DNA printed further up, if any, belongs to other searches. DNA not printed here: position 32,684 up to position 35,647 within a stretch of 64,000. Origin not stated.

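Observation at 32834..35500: Polyphosphate kinase 1 carries an N-terminal HD-domain phosphohydrolase fusion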

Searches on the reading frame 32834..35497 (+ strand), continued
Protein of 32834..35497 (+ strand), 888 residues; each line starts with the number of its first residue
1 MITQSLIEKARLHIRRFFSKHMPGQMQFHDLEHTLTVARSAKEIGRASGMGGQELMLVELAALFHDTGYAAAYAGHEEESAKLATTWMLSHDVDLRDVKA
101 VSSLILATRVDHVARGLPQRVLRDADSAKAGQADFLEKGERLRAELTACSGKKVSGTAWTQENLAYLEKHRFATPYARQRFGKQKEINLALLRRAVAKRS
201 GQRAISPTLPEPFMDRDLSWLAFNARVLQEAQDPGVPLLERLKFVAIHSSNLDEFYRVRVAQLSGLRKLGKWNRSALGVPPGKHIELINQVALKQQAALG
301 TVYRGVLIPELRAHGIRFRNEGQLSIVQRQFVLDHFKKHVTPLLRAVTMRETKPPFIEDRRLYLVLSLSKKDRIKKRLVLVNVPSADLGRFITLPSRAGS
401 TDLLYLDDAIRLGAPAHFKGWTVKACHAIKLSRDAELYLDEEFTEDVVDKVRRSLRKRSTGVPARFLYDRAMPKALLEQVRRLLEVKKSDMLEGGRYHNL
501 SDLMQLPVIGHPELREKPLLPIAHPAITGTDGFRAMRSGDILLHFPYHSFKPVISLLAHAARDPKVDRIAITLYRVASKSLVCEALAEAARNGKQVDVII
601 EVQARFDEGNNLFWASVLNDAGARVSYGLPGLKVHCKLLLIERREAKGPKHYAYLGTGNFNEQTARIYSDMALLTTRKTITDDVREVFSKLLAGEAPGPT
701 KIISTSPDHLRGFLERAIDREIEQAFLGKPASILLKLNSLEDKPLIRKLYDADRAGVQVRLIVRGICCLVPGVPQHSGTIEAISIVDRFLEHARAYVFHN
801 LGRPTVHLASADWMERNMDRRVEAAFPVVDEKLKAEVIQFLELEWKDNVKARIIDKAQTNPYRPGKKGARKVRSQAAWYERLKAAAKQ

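Call 11: find_homologous_proteins(query=window:32834-35497:+, max_evalue=1e-50)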
Query window:32834-35497:+ (888 aa): 5069 proteins with E <= 1e-50 among 8000 candidates; the best 120 are listed.
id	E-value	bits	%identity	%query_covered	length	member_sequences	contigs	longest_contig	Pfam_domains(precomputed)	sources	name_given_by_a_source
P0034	0.0e+0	1990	100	100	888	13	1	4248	PF02503.23,PF01966.29,PF13091.13,PF13089.12,PF17941.8,PF13090.13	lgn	-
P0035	0.0e+0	1709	85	100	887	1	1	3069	PF02503.23,PF01966.29,PF13091.13,PF13089.12,PF17941.8,PF13090.13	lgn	-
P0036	0.0e+0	1703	85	100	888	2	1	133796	PF02503.23,PF01966.29,PF13091.13,PF13089.12,PF17941.8,PF13090.13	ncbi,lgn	-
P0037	0.0e+0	1655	82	99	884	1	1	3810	PF02503.23,PF01966.29,PF13091.13,PF13089.12,PF17941.8,PF13090.13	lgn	-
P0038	0.0e+0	1647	82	100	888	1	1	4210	PF02503.23,PF01966.29,PF13091.13,PF13089.12,PF17941.8,PF13090.13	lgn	-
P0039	0.0e+0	1482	76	99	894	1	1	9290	PF02503.23,PF01966.29,PF13091.13,PF13089.12,PF17941.8,PF13090.13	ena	-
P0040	0.0e+0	1475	74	100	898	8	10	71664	PF02503.23,PF01966.29,PF13091.13,PF13089.12,PF17941.8,PF13090.13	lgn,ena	-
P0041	0.0e+0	1455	74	100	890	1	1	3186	PF02503.23,PF01966.29,PF13091.13,PF13089.12,PF17941.8,PF13090.13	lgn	-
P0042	0.0e+0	1419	72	100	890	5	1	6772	PF02503.23,PF01966.29,PF13091.13,PF13089.12,PF17941.8,PF13090.13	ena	-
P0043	0.0e+0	1401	71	100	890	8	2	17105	PF02503.23,PF01966.29,PF13091.13,PF13089.12,PF17941.8,PF13090.13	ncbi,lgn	-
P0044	0.0e+0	1398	71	100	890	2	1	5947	PF02503.23,PF01966.29,PF13091.13,PF13089.12,PF17941.8,PF13090.13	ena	-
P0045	0.0e+0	1398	71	100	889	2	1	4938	PF02503.23,PF01966.29,PF13091.13,PF13089.12,PF17941.8,PF13090.13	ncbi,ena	-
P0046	0.0e+0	1396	71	100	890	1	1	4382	PF02503.23,PF01966.29,PF13091.13,PF13089.12,PF17941.8,PF13090.13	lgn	-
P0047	0.0e+0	1351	68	100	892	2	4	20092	PF02503.23,PF01966.29,PF13091.13,PF13089.12,PF17941.8,PF13090.13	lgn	-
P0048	0.0e+0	1308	67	100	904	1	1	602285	PF02503.23,PF01966.29,PF13091.13,PF13089.12,PF17941.8,PF13090.13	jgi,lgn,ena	-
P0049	0.0e+0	1302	67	99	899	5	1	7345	PF02503.23,PF01966.29,PF13091.13,PF13089.12,PF17941.8,PF13090.13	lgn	-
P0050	0.0e+0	1287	66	100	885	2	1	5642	PF02503.23,PF01966.29,PF13091.13,PF13089.12,PF17941.8,PF13090.13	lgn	-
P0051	0.0e+0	1285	66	99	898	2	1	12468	PF02503.23,PF01966.29,PF13091.13,PF13089.12,PF17941.8,PF13090.13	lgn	-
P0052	0.0e+0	1283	66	100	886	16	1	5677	PF02503.23,PF01966.29,PF13091.13,PF13089.12,PF17941.8,PF13090.13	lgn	-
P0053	0.0e+0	1281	67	100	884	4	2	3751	PF02503.23,PF01966.29,PF13091.13,PF13089.12,PF17941.8,PF13090.13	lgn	-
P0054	0.0e+0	1270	65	100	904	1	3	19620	PF02503.23,PF01966.29,PF13091.13,PF13089.12,PF17941.8,PF13090.13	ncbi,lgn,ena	-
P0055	0.0e+0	1266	65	100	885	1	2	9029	PF02503.23,PF01966.29,PF13091.13,PF13089.12,PF17941.8,PF13090.13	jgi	jgi:polyphosphate kinase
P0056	0.0e+0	1259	65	100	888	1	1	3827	PF02503.23,PF13091.13,PF13089.12,PF17941.8,PF13090.13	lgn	-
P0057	0.0e+0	1258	65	100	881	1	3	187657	PF02503.23,PF01966.29,PF13091.13,PF13089.12,PF17941.8,PF13090.13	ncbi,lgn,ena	-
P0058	0.0e+0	1253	66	99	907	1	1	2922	PF02503.23,PF01966.29,PF13091.13,PF13089.12,PF17941.8,PF13090.13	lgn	-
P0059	0.0e+0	1253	64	100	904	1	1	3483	PF02503.23,PF01966.29,PF13091.13,PF13089.12,PF17941.8,PF13090.13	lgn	-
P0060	0.0e+0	1241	65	100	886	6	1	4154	PF02503.23,PF01966.29,PF13091.13,PF13089.12,PF17941.8,PF13090.13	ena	-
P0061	0.0e+0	1239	64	99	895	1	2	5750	PF02503.23,PF01966.29,PF13091.13,PF13089.12,PF17941.8,PF13090.13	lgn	-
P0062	0.0e+0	1223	63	100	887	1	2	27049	PF02503.23,PF01966.29,PF13091.13,PF13089.12,PF17941.8,PF13090.13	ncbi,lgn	ncbi:MAG TPA: polyphosphate kinase 1 [Flavobacteriales bacterium]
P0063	0.0e+0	1218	65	97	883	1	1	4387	PF02503.23,PF01966.29,PF13091.13,PF13089.12,PF17941.8,PF13090.13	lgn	-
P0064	0.0e+0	1214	63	100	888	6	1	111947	PF02503.23,PF01966.29,PF13091.13,PF13089.12,PF17941.8,PF13090.13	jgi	jgi:polyphosphate kinase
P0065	0.0e+0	1211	63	100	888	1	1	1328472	PF02503.23,PF01966.29,PF13091.13,PF13089.12,PF17941.8,PF13090.13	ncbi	ncbi:MAG: polyphosphate kinase 1 [Flavobacteriales bacterium]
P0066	0.0e+0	1202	63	100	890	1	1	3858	PF02503.23,PF01966.29,PF13091.13,PF13089.12,PF17941.8,PF13090.13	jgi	jgi:polyphosphate kinase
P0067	0.0e+0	1164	62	100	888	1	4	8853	PF02503.23,PF01966.29,PF13091.13,PF13089.12,PF17941.8,PF13090.13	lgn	-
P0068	0.0e+0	1156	61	100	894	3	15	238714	PF02503.23,PF01966.29,PF13091.13,PF13089.12,PF17941.8,PF13090.13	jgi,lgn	jgi:polyphosphate kinase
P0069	0.0e+0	1149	61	100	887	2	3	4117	PF02503.23,PF01966.29,PF13091.13,PF13089.12,PF17941.8,PF13090.13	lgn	-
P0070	0.0e+0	1141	61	99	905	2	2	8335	PF02503.23,PF01966.29,PF13091.13,PF13089.12,PF17941.8,PF13090.13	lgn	-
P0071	0.0e+0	1141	62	100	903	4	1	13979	PF02503.23,PF01966.29,PF13091.13,PF13089.12,PF17941.8,PF13090.13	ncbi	-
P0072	0.0e+0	1137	60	99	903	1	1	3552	PF02503.23,PF01966.29,PF13091.13,PF13089.12,PF17941.8,PF13090.13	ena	-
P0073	0.0e+0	1136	62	100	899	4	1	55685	PF02503.23,PF01966.29,PF13091.13,PF13089.12,PF17941.8,PF13090.13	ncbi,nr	ncbi:MAG: polyphosphate kinase 1 [Flavobacteriales bacterium]|nr:polyphosphate kinase 1 [Flavobacter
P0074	0.0e+0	1126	60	99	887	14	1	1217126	PF02503.23,PF01966.29,PF13091.13,PF13089.12,PF17941.8,PF13090.13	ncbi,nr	ncbi:MAG: polyphosphate kinase 1 [Flavobacteriales bacterium]|nr:polyphosphate kinase 1 [Flavobacter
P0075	0.0e+0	1123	60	100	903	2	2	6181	PF02503.23,PF01966.29,PF13091.13,PF13089.12,PF17941.8,PF13090.13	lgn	-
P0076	0.0e+0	1123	60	100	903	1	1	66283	PF02503.23,PF01966.29,PF13091.13,PF13089.12,PF17941.8,PF13090.13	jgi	jgi:polyphosphate kinase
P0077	0.0e+0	1121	59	100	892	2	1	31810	PF02503.23,PF01966.29,PF13091.13,PF13089.12,PF17941.8,PF13090.13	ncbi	-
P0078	0.0e+0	1121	60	100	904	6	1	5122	PF02503.23,PF01966.29,PF13091.13,PF13089.12,PF17941.8,PF13090.13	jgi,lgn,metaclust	metaclust:\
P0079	0.0e+0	1120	60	100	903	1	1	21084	PF02503.23,PF01966.29,PF13091.13,PF13089.12,PF17941.8,PF13090.13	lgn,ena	-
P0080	0.0e+0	1119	60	100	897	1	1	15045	PF02503.23,PF01966.29,PF13091.13,PF13089.12,PF17941.8,PF13090.13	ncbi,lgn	-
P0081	0.0e+0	1119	60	99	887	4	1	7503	PF02503.23,PF01966.29,PF13091.13,PF13089.12,PF17941.8,PF13090.13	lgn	-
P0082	0.0e+0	1118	60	100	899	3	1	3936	PF02503.23,PF01966.29,PF13091.13,PF13089.12,PF17941.8,PF13090.13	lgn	-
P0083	0.0e+0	1117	60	100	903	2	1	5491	PF02503.23,PF01966.29,PF13091.13,PF13089.12,PF17941.8,PF13090.13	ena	-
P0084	0.0e+0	1115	60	100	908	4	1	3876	PF02503.23,PF01966.29,PF13091.13,PF13089.12,PF17941.8,PF13090.13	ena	-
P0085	0.0e+0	1114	60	99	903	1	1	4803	PF02503.23,PF01966.29,PF13091.13,PF13089.12,PF17941.8,PF13090.13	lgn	-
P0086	0.0e+0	1113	60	100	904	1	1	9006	PF02503.23,PF01966.29,PF13091.13,PF13089.12,PF17941.8,PF13090.13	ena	-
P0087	0.0e+0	1110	59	100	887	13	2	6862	PF02503.23,PF01966.29,PF13091.13,PF13089.12,PF17941.8,PF13090.13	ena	-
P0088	0.0e+0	1107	60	99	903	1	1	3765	PF02503.23,PF01966.29,PF13091.13,PF13089.12,PF17941.8,PF13090.13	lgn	-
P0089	0.0e+0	1101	58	100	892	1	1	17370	PF02503.23,PF01966.29,PF13091.13,PF13089.12,PF17941.8,PF13090.13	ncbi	-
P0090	0.0e+0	1101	58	99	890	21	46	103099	PF02503.23,PF01966.29,PF13091.13,PF13089.12,PF17941.8,PF13090.13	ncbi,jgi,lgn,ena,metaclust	jgi:polyphosphate kinase|metaclust:\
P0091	0.0e+0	1098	59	100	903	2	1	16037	PF02503.23,PF01966.29,PF13091.13,PF13089.12,PF17941.8,PF13090.13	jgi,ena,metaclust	metaclust:\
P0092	0.0e+0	1097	59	100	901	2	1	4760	PF02503.23,PF01966.29,PF13091.13,PF13089.12,PF17941.8,PF13090.13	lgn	-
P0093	0.0e+0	1097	58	100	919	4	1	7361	PF02503.23,PF01966.29,PF13091.13,PF13089.12,PF17941.8,PF13090.13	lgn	-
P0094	0.0e+0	1096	59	100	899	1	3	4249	PF02503.23,PF01966.29,PF13091.13,PF13089.12,PF17941.8,PF13090.13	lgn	-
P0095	0.0e+0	1096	61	99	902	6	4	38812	PF02503.23,PF01966.29,PF13091.13,PF13089.12,PF17941.8,PF13090.13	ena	-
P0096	0.0e+0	1091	58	100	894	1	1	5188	PF02503.23,PF01966.29,PF13091.13,PF13089.12,PF17941.8,PF13090.13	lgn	-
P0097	0.0e+0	1090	59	100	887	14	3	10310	PF02503.23,PF01966.29,PF13091.13,PF13089.12,PF17941.8,PF13090.13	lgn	-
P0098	0.0e+0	1087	58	99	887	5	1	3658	PF02503.23,PF01966.29,PF13091.13,PF13089.12,PF17941.8,PF13090.13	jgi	jgi:polyphosphate kinase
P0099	0.0e+0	1086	61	97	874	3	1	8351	PF02503.23,PF01966.29,PF13091.13,PF13089.12,PF17941.8,PF13090.13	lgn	-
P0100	0.0e+0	1086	59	100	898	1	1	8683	PF02503.23,PF01966.29,PF13091.13,PF13089.12,PF17941.8,PF13090.13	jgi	jgi:polyphosphate kinase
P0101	0.0e+0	1085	59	100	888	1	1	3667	PF02503.23,PF01966.29,PF13091.13,PF13089.12,PF17941.8,PF13090.13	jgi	jgi:polyphosphate kinase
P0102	0.0e+0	1079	59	100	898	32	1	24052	PF02503.23,PF01966.29,PF13091.13,PF13089.12,PF17941.8,PF13090.13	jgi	-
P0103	0.0e+0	1078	58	99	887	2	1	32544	PF02503.23,PF01966.29,PF13091.13,PF13089.12,PF17941.8,PF13090.13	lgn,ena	-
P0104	0.0e+0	1075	59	100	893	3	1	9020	PF02503.23,PF01966.29,PF13091.13,PF13089.12,PF17941.8,PF13090.13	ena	-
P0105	0.0e+0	1073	58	100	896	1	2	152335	PF02503.23,PF01966.29,PF13091.13,PF13089.12,PF17941.8,PF13090.13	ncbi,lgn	-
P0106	0.0e+0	1072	58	99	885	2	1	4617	PF02503.23,PF01966.29,PF13091.13,PF13089.12,PF17941.8,PF13090.13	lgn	-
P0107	0.0e+0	1072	59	97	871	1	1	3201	PF02503.23,PF01966.29,PF13091.13,PF13089.12,PF17941.8,PF13090.13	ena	-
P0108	0.0e+0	1067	58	100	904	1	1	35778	PF02503.23,PF01966.29,PF13091.13,PF13089.12,PF17941.8,PF13090.13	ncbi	-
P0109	0.0e+0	1067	58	99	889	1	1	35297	PF02503.23,PF01966.29,PF13091.13,PF13089.12,PF17941.8,PF13090.13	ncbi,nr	ncbi:MAG: polyphosphate kinase 1 [Flavobacteriales bacterium]|nr:polyphosphate kinase 1 [Flavobacter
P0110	0.0e+0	1067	57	100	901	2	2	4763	PF02503.23,PF01966.29,PF13091.13,PF13089.12,PF17941.8,PF13090.13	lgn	-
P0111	0.0e+0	1064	57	99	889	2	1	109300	PF02503.23,PF01966.29,PF13091.13,PF13089.12,PF17941.8,PF13090.13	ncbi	ncbi:MAG: polyphosphate kinase 1 [Flavobacteriales bacterium]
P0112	0.0e+0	1064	58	100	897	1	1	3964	PF02503.23,PF01966.29,PF13091.13,PF13089.12,PF17941.8,PF13090.13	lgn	-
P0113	0.0e+0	1063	57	100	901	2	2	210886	PF02503.23,PF24391.2,PF01966.29,PF13091.13,PF13089.12,PF17941.8,PF13090.13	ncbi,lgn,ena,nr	ncbi:MAG TPA: polyphosphate kinase 1 [Flavobacteriales bacterium]|nr:polyphosphate kinase 1 [Flavoba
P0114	0.0e+0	1061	57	100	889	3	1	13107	PF02503.23,PF01966.29,PF13091.13,PF13089.12,PF17941.8,PF13090.13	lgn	-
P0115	0.0e+0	1061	57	100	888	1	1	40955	PF02503.23,PF01966.29,PF13091.13,PF13089.12,PF17941.8,PF13090.13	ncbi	-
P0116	0.0e+0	1060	57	100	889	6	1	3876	PF02503.23,PF01966.29,PF13091.13,PF13089.12,PF17941.8,PF13090.13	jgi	jgi:polyphosphate kinase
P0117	0.0e+0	1060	56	100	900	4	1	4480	PF02503.23,PF24391.2,PF01966.29,PF13091.13,PF13089.12,PF17941.8,PF13090.13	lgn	-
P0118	0.0e+0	1060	57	99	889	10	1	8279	PF02503.23,PF01966.29,PF13091.13,PF13089.12,PF17941.8,PF13090.13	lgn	-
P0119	0.0e+0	1059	58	99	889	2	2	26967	PF02503.23,PF01966.29,PF13091.13,PF13089.12,PF17941.8,PF13090.13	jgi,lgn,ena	jgi:polyphosphate kinase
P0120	0.0e+0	1057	56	99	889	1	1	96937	PF02503.23,PF01966.29,PF13091.13,PF13089.12,PF17941.8,PF13090.13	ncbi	-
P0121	0.0e+0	1057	57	100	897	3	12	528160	PF02503.23,PF01966.29,PF13091.13,PF13089.12,PF17941.8,PF13090.13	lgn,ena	-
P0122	0.0e+0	1056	57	100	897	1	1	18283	PF02503.23,PF01966.29,PF13091.13,PF13089.12,PF17941.8,PF13090.13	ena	-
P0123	0.0e+0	1056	58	98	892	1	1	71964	PF02503.23,PF01966.29,PF13091.13,PF13089.12,PF17941.8,PF13090.13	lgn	-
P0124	0.0e+0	1056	57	99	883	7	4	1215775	PF02503.23,PF01966.29,PF13091.13,PF13089.12,PF17941.8,PF13090.13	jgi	jgi:polyphosphate kinase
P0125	0.0e+0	1054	57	99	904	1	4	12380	PF02503.23,PF01966.29,PF13091.13,PF13089.12,PF17941.8,PF13090.13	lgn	-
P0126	0.0e+0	1053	58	100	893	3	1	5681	PF02503.23,PF01966.29,PF13091.13,PF13089.12,PF17941.8,PF13090.13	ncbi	ncbi:MAG: polyphosphate kinase 1 [Flavobacteriales bacterium]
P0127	0.0e+0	1053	57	99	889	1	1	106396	PF02503.23,PF01966.29,PF13091.13,PF13089.12,PF17941.8,PF13090.13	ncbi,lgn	ncbi:MAG: polyphosphate kinase 1 [Flavobacteriales bacterium]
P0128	0.0e+0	1052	57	100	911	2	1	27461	PF02503.23,PF01966.29,PF13091.13,PF13089.12,PF17941.8,PF13090.13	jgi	-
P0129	0.0e+0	1051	57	100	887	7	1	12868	PF02503.23,PF01966.29,PF13091.13,PF13089.12,PF17941.8,PF13090.13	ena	-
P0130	0.0e+0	1051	56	100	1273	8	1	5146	PF02503.23,PF01966.29,PF13091.13,PF13089.12,PF17941.8,PF13090.13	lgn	-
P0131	0.0e+0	1049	58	99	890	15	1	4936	PF02503.23,PF01966.29,PF13091.13,PF13089.12,PF17941.8,PF13090.13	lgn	-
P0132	0.0e+0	1048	58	100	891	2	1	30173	PF02503.23,PF01966.29,PF13091.13,PF13089.12,PF17941.8,PF13090.13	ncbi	ncbi:MAG: polyphosphate kinase 1 [Flavobacteriales bacterium]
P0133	0.0e+0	1048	57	100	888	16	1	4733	PF02503.23,PF01966.29,PF13091.13,PF13089.12,PF17941.8,PF13090.13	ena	-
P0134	0.0e+0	1046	56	100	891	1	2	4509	PF02503.23,PF01966.29,PF13091.13,PF13089.12,PF17941.8,PF13090.13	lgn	-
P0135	0.0e+0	1045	57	100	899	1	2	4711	PF02503.23,PF01966.29,PF13091.13,PF13089.12,PF17941.8,PF13090.13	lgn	-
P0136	0.0e+0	1044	56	99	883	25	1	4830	PF02503.23,PF01966.29,PF13091.13,PF13089.12,PF17941.8,PF13090.13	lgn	-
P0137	0.0e+0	1044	57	100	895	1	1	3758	PF02503.23,PF01966.29,PF13091.13,PF13089.12,PF17941.8,PF13090.13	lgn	-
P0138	0.0e+0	1044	57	100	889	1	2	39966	PF02503.23,PF01966.29,PF13091.13,PF13089.12,PF17941.8,PF13090.13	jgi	-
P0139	0.0e+0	1044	55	100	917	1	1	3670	PF02503.23,PF01966.29,PF13091.13,PF13089.12,PF17941.8,PF13090.13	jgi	jgi:polyphosphate kinase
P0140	0.0e+0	1044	56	100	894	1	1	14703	PF02503.23,PF01966.29,PF13091.13,PF13089.12,PF17941.8,PF13090.13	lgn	-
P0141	0.0e+0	1043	57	100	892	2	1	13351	PF02503.23,PF24391.2,PF01966.29,PF13091.13,PF13089.12,PF17941.8,PF13090.13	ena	-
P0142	0.0e+0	1042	57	100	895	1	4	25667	PF02503.23,PF01966.29,PF13091.13,PF13089.12,PF17941.8,PF13090.13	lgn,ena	-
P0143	0.0e+0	1042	56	100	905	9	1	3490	PF02503.23,PF01966.29,PF13091.13,PF13089.12,PF17941.8,PF13090.13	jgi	-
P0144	0.0e+0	1039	56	100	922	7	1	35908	PF02503.23,PF01966.29,PF13091.13,PF13089.12,PF17941.8,PF13090.13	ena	-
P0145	0.0e+0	1036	56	99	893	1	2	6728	PF02503.23,PF01966.29,PF13091.13,PF13089.12,PF17941.8,PF13090.13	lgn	-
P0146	0.0e+0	1035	57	99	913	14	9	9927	PF02503.23,PF01966.29,PF13091.13,PF13089.12,PF17941.8,PF13090.13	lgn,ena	-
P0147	0.0e+0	1034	55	100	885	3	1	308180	PF02503.23,PF01966.29,PF13091.13,PF13089.12,PF17941.8,PF13090.13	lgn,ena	-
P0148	0.0e+0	1034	56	99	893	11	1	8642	PF02503.23,PF01966.29,PF13091.13,PF13089.12,PF17941.8,PF13090.13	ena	-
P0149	0.0e+0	1033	56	99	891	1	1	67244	PF02503.23,PF01966.29,PF13091.13,PF13089.12,PF17941.8,PF13090.13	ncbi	ncbi:MAG: polyphosphate kinase 1 [Flavobacteriales bacterium]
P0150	0.0e+0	1033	55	100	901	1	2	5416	PF02503.23,PF01966.29,PF13091.13,PF13089.12,PF17941.8,PF13090.13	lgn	-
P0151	0.0e+0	1033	56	100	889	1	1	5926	PF02503.23,PF01966.29,PF13091.13,PF13089.12,PF17941.8,PF13090.13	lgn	-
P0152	0.0e+0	1032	56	100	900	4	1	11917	PF02503.23,PF01966.29,PF13091.13,PF13089.12,PF17941.8,PF13090.13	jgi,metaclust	metaclust:\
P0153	0.0e+0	1032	57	100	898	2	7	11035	PF02503.23,PF01966.29,PF13091.13,PF13089.12,PF17941.8,PF13090.13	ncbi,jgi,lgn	-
